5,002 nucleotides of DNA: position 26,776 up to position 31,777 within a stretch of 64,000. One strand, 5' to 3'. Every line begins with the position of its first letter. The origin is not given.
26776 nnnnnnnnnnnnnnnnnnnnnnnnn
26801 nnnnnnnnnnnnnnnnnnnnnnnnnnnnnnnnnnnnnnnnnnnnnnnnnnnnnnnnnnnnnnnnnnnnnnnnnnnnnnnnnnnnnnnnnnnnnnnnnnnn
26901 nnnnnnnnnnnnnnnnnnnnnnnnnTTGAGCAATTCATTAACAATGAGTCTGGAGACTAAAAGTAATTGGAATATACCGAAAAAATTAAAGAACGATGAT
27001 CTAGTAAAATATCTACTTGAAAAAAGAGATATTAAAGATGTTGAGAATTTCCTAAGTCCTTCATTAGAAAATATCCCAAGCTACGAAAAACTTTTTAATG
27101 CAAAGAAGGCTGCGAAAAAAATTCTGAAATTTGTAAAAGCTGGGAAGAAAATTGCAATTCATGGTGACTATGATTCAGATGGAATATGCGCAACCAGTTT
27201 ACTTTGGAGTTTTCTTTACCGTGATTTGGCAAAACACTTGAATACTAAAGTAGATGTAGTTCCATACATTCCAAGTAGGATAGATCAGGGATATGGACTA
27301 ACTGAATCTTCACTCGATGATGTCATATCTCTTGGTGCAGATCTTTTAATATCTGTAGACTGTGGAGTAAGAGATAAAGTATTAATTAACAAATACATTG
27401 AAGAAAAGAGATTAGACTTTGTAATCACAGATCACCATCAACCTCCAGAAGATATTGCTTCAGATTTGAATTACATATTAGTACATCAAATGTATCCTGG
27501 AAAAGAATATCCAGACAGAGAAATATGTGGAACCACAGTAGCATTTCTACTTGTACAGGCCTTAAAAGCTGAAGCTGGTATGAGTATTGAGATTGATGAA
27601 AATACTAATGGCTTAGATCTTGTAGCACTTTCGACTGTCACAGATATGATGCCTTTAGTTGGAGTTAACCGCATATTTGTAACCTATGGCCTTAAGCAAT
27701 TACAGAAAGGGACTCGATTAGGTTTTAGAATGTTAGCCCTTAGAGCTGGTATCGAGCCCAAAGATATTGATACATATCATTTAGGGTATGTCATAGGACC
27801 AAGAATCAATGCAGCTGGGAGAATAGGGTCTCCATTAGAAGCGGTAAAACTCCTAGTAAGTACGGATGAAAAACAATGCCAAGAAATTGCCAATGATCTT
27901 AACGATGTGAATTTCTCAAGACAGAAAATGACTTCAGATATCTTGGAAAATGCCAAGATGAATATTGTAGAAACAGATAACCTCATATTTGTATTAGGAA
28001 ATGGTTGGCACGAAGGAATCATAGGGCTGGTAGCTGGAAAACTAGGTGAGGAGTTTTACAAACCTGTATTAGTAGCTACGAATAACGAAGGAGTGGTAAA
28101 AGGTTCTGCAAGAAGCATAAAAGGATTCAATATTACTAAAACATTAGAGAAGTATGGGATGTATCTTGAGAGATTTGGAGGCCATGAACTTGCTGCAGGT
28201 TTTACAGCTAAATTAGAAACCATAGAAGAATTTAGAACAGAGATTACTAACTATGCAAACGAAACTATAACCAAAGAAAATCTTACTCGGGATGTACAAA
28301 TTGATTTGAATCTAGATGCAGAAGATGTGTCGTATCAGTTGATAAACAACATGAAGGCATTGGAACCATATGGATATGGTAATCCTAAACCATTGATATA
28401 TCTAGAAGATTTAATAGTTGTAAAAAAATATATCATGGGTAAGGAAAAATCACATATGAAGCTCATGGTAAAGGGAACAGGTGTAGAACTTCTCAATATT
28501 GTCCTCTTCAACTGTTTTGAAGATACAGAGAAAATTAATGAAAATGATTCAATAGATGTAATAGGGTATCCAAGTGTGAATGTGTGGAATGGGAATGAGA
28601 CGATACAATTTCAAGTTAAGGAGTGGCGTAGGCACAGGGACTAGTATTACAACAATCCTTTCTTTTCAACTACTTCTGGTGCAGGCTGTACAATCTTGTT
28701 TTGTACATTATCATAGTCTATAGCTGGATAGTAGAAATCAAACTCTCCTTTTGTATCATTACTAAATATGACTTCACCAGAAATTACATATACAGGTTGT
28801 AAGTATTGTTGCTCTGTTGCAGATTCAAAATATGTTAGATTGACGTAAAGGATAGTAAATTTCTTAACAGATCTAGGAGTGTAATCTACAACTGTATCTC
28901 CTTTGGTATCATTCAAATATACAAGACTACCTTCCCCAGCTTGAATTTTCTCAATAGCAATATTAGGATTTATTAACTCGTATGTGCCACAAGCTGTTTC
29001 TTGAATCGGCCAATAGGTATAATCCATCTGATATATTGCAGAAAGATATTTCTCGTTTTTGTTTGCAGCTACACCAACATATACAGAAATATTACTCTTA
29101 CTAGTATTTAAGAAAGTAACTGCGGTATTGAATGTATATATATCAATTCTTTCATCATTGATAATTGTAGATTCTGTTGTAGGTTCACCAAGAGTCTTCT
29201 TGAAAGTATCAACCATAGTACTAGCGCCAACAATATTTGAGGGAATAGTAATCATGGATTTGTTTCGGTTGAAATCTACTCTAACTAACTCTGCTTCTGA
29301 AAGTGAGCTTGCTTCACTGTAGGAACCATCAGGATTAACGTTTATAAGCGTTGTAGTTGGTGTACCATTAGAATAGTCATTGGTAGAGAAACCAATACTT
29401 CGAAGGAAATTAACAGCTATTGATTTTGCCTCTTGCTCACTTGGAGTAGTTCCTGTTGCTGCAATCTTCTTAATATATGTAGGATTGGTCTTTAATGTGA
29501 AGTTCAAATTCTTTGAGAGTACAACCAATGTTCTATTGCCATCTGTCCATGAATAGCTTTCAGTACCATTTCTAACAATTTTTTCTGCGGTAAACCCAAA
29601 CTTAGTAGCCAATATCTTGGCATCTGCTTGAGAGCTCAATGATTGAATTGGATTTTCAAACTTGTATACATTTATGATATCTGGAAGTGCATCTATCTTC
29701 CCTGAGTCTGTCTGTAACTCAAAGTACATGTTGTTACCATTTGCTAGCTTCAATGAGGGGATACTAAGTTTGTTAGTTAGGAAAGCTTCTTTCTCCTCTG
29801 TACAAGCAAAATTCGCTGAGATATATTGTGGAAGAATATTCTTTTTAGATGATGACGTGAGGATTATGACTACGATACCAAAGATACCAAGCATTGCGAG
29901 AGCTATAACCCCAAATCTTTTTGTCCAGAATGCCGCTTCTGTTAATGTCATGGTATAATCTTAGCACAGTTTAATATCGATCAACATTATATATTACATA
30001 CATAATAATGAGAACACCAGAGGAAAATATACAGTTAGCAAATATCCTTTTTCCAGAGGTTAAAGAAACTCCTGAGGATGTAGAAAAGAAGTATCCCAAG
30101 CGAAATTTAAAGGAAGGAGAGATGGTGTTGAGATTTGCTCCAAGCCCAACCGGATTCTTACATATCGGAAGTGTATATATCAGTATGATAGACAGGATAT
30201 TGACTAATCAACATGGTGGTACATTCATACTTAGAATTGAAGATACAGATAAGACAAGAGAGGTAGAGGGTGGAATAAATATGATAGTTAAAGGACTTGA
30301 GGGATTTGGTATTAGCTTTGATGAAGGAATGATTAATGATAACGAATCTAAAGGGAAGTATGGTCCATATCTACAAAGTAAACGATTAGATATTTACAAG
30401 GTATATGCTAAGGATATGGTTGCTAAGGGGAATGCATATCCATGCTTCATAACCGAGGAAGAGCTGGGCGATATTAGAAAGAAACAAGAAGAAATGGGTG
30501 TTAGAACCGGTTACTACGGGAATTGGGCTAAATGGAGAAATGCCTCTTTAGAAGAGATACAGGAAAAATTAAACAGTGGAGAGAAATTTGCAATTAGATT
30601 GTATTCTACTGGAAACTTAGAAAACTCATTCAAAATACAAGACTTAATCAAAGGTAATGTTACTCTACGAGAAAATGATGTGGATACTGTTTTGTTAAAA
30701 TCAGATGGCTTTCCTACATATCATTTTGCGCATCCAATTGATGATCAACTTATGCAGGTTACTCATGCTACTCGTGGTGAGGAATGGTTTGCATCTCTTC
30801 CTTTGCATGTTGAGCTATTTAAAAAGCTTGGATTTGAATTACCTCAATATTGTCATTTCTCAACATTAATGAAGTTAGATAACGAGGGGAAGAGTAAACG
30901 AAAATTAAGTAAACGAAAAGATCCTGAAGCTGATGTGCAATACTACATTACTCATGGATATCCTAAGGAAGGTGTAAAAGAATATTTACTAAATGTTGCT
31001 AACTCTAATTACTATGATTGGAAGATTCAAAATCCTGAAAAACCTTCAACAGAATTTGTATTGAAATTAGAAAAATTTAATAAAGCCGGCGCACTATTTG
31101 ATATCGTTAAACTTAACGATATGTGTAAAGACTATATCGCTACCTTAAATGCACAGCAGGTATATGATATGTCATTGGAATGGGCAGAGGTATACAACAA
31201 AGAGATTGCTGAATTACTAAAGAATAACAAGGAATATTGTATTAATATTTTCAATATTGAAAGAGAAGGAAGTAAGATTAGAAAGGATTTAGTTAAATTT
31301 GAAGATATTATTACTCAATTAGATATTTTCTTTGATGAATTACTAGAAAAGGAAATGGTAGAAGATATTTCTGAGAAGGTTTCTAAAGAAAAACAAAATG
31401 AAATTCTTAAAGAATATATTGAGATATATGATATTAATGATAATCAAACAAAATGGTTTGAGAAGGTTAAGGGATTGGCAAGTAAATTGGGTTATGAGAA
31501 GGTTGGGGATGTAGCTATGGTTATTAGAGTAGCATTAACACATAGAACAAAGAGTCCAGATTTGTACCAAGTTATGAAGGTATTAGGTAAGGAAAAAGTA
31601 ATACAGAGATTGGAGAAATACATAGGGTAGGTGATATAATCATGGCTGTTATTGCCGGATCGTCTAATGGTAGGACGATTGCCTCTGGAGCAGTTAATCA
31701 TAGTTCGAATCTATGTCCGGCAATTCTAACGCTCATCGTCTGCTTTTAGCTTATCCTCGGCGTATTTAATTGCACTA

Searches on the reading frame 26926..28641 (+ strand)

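Call 60: search_protein_families(library=pfam, proteins=[window:26926-28641:+], max_evalue=0.001)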
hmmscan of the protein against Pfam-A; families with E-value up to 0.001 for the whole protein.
window:26926-28641:+ (572 aa): 3 families
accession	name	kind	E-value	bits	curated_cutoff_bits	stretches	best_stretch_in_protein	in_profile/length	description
PF17768.7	RecJ_OB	-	4e-28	98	27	1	459-565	1-106/107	RecJ OB domain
PF01368.27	DHH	-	1.9e-18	67.3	28.1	1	75-234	1-122/125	DHH family, N-terminal domain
PF02272.25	DHHA1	-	1.5e-15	57.9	25.9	1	355-445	7-101/102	DHHA1 domain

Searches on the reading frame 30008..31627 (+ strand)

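Call 60: search_protein_families(library=pfam, proteins=[window:30008-31627:+], max_evalue=0.001)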
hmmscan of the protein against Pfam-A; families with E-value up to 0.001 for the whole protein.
window:30008-31627:+ (540 aa): 2 families
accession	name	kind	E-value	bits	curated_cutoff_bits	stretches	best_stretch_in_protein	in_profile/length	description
PF00749.27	tRNA-synt_1c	-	6.2e-68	229.5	23.4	1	40-350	3-295/314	tRNA synthetases class I (E and Q), catalytic domain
PF19269.4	Anticodon_2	-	3.7e-19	70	23.6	1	425-539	24-141/141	Anticodon binding domain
